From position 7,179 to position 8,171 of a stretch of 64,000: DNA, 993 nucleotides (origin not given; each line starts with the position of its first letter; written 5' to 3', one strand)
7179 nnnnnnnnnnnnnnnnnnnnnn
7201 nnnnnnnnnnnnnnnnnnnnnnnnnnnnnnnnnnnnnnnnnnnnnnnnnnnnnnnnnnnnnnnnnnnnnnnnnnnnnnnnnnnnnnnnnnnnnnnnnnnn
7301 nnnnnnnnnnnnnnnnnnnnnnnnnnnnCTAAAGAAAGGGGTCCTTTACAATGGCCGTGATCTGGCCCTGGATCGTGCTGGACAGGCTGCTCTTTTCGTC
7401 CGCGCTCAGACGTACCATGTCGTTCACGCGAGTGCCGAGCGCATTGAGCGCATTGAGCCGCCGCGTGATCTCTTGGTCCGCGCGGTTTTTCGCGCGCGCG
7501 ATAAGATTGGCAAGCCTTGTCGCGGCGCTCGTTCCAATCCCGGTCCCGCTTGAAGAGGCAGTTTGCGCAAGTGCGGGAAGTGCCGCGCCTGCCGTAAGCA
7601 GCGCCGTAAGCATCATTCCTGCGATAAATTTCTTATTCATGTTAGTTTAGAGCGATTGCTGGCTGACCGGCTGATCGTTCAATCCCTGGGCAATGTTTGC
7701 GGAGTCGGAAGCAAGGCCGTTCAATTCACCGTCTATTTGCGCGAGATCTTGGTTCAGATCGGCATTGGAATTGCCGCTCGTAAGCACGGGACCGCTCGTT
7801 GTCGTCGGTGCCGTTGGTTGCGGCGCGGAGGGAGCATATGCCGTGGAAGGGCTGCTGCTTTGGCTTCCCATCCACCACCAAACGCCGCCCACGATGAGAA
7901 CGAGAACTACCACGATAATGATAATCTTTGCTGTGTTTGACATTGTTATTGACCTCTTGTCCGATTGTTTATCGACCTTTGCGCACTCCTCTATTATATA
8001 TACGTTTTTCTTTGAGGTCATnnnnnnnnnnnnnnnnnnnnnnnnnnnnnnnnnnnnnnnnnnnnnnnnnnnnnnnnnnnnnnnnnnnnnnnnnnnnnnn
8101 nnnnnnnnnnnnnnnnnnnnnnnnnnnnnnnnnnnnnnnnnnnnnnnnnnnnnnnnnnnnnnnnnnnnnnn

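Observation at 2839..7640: IS3-family element inserted into the 5' region of a giant cell-surface protein gene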

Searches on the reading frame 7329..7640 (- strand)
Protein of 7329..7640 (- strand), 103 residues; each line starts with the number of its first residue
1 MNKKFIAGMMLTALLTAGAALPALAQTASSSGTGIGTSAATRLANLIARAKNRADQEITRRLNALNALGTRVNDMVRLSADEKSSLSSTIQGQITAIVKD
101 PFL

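Call 4: search_protein_families(library=pfam, proteins=[window:7329-7640:-], max_evalue=0.01)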
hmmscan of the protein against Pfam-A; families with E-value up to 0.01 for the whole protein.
window:7329-7640:- (103 aa): 0 families

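Call 8: find_encoding_contigs(protein=window:7329-7640:-, flank=6000, max_places=10)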
Protein window:7329-7640:- (103 aa): no gene with exactly this product is on record in the collection.

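Call 9: find_homologous_proteins(query=window:7350-7640:-, max_evalue=0.01)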
Query seq(97 aa) (97 aa): 1 proteins with E <= 0.01 among 70 candidates.
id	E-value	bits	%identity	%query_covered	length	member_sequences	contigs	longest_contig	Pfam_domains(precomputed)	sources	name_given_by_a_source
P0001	3.2e-42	159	100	91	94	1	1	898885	-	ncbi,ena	-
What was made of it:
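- Tried and rejected: The word-indexed protein search with the 97-aa fragment returned only the self hit, P0001 (call 9).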

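Call 11: find_encoding_contigs(protein=P0001, flank=10000, max_places=10)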
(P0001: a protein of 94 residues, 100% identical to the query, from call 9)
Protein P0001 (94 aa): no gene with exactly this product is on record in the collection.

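Call 17: search_protein_representatives(protein=window:7350-7640:-)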
Query: 97 residues. Proteins with E-value up to 0.001 (for the whole library): 219; up to 1e-10: 11; up to 1e-30: 1. The best 150 are listed.
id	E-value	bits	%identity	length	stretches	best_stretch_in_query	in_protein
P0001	1.0e-42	159.3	100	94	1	10-97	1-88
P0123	1.6e-17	79.2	65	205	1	1-95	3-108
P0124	5.1e-15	71.3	51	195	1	5-96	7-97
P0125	6.4e-15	71.0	56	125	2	32-94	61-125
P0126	1.4e-14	70.0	59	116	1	5-96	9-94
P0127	9.5e-14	67.3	32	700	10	17-58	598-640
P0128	3.6e-13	65.4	57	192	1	11-96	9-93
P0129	1.4e-11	60.4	55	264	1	10-96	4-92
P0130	3.7e-11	59.0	52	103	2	28-91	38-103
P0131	5.1e-11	58.6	54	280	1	6-96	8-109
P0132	5.2e-11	58.6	56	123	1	6-93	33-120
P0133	1.3e-10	57.4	43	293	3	10-95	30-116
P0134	1.8e-10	56.9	53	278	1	21-96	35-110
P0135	3.5e-10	55.9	57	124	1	14-96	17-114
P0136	4.8e-10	55.5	53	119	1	4-96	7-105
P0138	5.7e-10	55.3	62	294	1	30-96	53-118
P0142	2.9e-09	53.0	52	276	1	9-96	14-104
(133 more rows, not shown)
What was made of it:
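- An exhaustive search gave 219 hits at E<=0.001, almost all 250-295 aa, all matching at their N-terminal ~100 aa (call 17).
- Tried and rejected: The exhaustive HMMER search was needed to find relatives (call 17).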

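Call 26: search_protein_families(library=pfam, proteins=[P0131, P0138, P0129, P0142], max_evalue=1)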
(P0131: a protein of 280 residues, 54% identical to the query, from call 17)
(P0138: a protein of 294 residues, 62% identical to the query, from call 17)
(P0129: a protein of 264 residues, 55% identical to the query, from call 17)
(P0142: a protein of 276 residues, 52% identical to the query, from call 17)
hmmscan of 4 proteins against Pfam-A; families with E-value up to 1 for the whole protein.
P0131 (280 aa): 5 families
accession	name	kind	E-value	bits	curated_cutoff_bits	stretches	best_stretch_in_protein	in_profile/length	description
PF20863.2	IcmR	-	0.026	15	27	1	180-203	32-55/58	IcmR, middle region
PF20400.3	BAR_4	-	0.043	14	27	1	70-136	32-102/192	BAR-like domain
PF25443.1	ANG-1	-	0.079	13.6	28.5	1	78-136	37-95/105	ANG-1-like domain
PF18595.6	Nuf2_DHR10-like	-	0.27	11.7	28.4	1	169-206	19-56/117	Nuf2, DHR10-like domain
PF16535.10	T3SSipB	-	0.41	11.4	31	1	159-245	36-125/155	Type III cell invasion protein SipB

P0138 (294 aa): 3 families
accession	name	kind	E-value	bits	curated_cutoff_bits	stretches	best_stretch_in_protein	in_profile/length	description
PF18938.6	aRib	-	0.007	16.6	27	1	207-237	24-54/71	Atypical Rib domain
PF19200.6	MupG_N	-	0.027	14.5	24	1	96-147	33-84/237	6-phospho-N-acetylmuramidase, N-terminal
PF08614.16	ATG16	-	0.75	10.4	33.7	1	167-277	26-110/200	Autophagy protein 16 (ATG16)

P0129 (264 aa): 4 families
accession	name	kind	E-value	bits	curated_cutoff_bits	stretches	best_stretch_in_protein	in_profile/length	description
PF05531.17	NPV_P10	-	0.11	13.4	29.8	0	208-251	3-49/75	Nucleopolyhedrovirus P10 protein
PF02050.21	FliJ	-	0.43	11.3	28.4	0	176-246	6-82/123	Flagellar FliJ protein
PF16789.10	YscO-like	-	0.53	10.7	27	0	217-244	99-126/161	YscO-like protein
PF06005.17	ZapB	-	0.78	10.7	31.5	0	154-234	7-57/71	Cell division protein ZapB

P0142 (276 aa): 3 families
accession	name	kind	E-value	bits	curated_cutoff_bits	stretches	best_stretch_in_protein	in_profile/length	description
PF18471.6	Ribosomal_L27_C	-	0.0018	18.2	25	1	38-106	92-159/240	Ribosomal L27 protein C-terminal domain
PF17681.6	GCP_N_terminal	-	0.026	14.5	29.4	1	48-165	27-147/297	Gamma tubulin complex component N-terminal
PF09787.14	Golgin_A5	-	0.057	13.4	31.7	1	44-135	84-177/305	Golgin subfamily A member 5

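Call 27: search_protein_families(library=ncbifam, proteins=[P0131, P0138], max_evalue=0.01)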
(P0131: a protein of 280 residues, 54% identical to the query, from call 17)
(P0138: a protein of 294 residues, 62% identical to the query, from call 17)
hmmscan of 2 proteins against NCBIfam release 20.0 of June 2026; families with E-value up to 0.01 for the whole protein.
P0131 (280 aa): 1 family
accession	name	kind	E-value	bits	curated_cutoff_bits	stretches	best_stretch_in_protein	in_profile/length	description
NF045780.1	TrlF_fam_ATP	equivalog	0.0078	15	350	1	68-247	476-656/944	TrlF family AAA-like ATPase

P0138 (294 aa): 1 family
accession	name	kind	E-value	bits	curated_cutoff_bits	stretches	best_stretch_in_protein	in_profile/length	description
TIGR03267.1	methan_mark_2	hypoth_equivalog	0.0071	15.4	365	0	197-264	152-219/323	methanogenesis marker 2 protein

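Call 31: find_encoding_contigs(protein=P0123, flank=10000, max_places=6)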
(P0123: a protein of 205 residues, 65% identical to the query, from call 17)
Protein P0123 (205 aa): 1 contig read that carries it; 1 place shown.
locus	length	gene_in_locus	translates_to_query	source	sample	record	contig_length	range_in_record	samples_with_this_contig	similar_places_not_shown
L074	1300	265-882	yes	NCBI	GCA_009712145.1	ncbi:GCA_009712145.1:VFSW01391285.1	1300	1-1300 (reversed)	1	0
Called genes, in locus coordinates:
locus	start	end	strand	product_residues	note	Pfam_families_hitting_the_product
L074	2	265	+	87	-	?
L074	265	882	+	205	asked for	-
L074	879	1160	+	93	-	-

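Call 32: find_related_loci(query=A1, collection=metagenome_contigs, flank=10000)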
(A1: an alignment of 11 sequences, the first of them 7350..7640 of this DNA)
Query A1 (97 aa) in metagenome_contigs; peptide patterns used: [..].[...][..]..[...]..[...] (x = any residue, [..] = any of these).
294 stretches matched a pattern; 55 encode a relative of the query (tblastn E <= 1e-3); 55 distinct loci.
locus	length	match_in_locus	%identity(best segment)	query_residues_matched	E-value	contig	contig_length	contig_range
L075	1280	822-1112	57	2-97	1e-25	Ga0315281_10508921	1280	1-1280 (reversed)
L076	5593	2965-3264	55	6-95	3e-25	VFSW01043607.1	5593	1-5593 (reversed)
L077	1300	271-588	53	1-95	1e-24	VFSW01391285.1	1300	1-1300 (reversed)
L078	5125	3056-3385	53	1-95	6e-24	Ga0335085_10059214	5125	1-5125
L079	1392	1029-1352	49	1-95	3e-22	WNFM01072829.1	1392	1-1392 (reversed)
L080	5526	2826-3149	49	1-95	5e-22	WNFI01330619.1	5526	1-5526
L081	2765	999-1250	55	11-97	5e-21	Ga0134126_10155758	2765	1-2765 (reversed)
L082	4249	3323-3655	46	3-95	1e-20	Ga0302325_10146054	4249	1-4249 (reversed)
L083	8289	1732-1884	71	45-95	1e-20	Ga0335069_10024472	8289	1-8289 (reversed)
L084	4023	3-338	49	3-97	2e-20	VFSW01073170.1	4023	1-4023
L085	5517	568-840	55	14-95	4e-20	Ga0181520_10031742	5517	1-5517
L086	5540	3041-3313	55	14-95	4e-20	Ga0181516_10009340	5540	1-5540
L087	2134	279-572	49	1-95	4e-19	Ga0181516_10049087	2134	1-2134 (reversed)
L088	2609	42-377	45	4-95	5e-19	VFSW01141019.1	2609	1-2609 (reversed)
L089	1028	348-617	46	1-95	8e-19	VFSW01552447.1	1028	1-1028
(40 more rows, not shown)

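Call 45: find_homologous_proteins(query=A3, max_evalue=1e-10)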
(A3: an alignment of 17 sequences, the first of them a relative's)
Query A3 (17 sequences) (285 aa, profile of the alignment): 452 proteins with E <= 1e-10 among 8000 candidates; the best 120 are listed.
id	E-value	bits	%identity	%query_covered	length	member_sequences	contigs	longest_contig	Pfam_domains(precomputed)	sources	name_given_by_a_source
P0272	1.0e-128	447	60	88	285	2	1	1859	-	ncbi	-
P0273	8.1e-127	440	56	90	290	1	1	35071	-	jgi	jgi:hypothetical protein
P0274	5.6e-126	438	63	87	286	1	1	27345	-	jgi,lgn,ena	-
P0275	1.9e-125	436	57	88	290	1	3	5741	-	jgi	jgi:hypothetical protein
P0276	2.7e-124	432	61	87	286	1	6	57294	-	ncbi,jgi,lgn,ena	jgi:hypothetical protein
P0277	3.4e-124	432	61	87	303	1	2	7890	-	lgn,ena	-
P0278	6.3e-123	428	56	99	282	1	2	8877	-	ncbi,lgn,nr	ncbi:MAG TPA: hypothetical protein VMR99_00580 [Candidatus Paceibacterota bacterium]|nr:hypothetical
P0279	1.8e-122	426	68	94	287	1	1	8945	-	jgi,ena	-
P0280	2.4e-122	426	57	87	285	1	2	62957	-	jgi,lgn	jgi:hypothetical protein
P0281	2.5e-122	426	58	91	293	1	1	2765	-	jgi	-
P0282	1.9e-121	423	60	93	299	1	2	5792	-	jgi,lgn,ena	-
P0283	3.4e-121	422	56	100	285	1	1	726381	-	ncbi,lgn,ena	-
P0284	4.8e-121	421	100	100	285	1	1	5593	-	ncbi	-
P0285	4.1e-120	418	57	89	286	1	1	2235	-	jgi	jgi:hypothetical protein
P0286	2.5e-119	416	56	91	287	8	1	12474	-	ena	-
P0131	1.7e-113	397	55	93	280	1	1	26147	-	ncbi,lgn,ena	-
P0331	6.0e-110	385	68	96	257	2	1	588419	-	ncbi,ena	-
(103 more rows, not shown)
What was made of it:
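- A profile search gave 452 hits, and the top 120 are all 226-325 aa (call 45).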

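Call 48: find_encoding_contigs(protein=P0331, flank=10000, max_places=3)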
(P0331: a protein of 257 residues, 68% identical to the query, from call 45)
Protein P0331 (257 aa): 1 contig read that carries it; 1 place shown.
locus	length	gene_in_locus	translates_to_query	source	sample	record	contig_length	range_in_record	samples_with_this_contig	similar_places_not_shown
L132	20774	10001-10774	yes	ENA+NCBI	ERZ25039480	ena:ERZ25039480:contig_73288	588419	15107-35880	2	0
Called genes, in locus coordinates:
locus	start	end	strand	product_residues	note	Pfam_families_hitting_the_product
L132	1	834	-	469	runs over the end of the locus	PF00215:OMPdecase, PF13191:AAA_16 (faint), PF00625:Guanylate_kin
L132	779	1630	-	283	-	PF00925:GTP_cyclohydro2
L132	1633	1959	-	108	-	-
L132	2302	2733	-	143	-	PF05163:DinB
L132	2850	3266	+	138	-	PF01741:MscL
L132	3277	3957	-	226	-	PF00950:ABC-3, PF01032:FecCD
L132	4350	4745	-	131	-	PF00005:ABC_tran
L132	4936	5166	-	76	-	-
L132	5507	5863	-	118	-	PF01297:ZnuA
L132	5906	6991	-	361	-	PF00270:DEAD, PF04851:ResIII (weak), PF00271:Helicase_C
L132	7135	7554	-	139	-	-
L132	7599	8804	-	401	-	PF00578:AhpC-TSA, PF08534:Redoxin, PF13905:Thioredoxin_8 (weak), PF17991:Thioredoxin_10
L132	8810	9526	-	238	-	PF02683:DsbD_TM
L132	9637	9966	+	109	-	-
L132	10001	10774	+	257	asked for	-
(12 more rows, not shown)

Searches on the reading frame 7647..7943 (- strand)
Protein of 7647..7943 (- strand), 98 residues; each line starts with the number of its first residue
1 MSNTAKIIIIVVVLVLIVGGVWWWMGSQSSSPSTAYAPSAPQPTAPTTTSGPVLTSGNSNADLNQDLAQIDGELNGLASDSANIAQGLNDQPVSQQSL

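Call 58: find_encoding_contigs(protein=window:7647-7943:-, flank=10000, max_places=8)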
Protein window:7647-7943:- (98 aa): no gene with exactly this product is on record in the collection.

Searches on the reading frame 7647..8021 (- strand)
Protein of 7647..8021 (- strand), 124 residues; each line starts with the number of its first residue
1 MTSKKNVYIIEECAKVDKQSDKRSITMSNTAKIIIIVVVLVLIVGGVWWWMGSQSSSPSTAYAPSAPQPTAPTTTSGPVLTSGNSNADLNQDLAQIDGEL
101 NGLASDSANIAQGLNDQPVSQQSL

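Call 4: search_protein_families(library=pfam, proteins=[window:7647-8021:-], max_evalue=0.01)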
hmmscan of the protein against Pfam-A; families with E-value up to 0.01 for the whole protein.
window:7647-8021:- (124 aa): 0 families

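Call 53: search_protein_families(library=pfam, proteins=[window:7650-8021:-], max_evalue=1)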
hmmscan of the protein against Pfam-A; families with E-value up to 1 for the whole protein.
window:7650-8021:- (124 aa): 4 families
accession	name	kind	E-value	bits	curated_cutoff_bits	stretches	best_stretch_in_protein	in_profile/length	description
PF23933.1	DUF7269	-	0.068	13.7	29.1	1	30-77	24-69/162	Family of unknown function (DUF7269)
PF20087.4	DUF6479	-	0.13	13.1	25.4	1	29-78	20-67/120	Family of unknown function (DUF6479)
PF20462.4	DUF6715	-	0.26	11.3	27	1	29-52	4-27/192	Domain of unknown function (DUF6715)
PF10003.15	DUF2244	-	0.29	11.3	27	1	22-52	4-34/138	Integral membrane protein (DUF2244)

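Call 59: find_encoding_contigs(protein=window:7647-8021:-, flank=10000, max_places=8)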
Protein window:7647-8021:- (124 aa): no gene with exactly this product is on record in the collection.
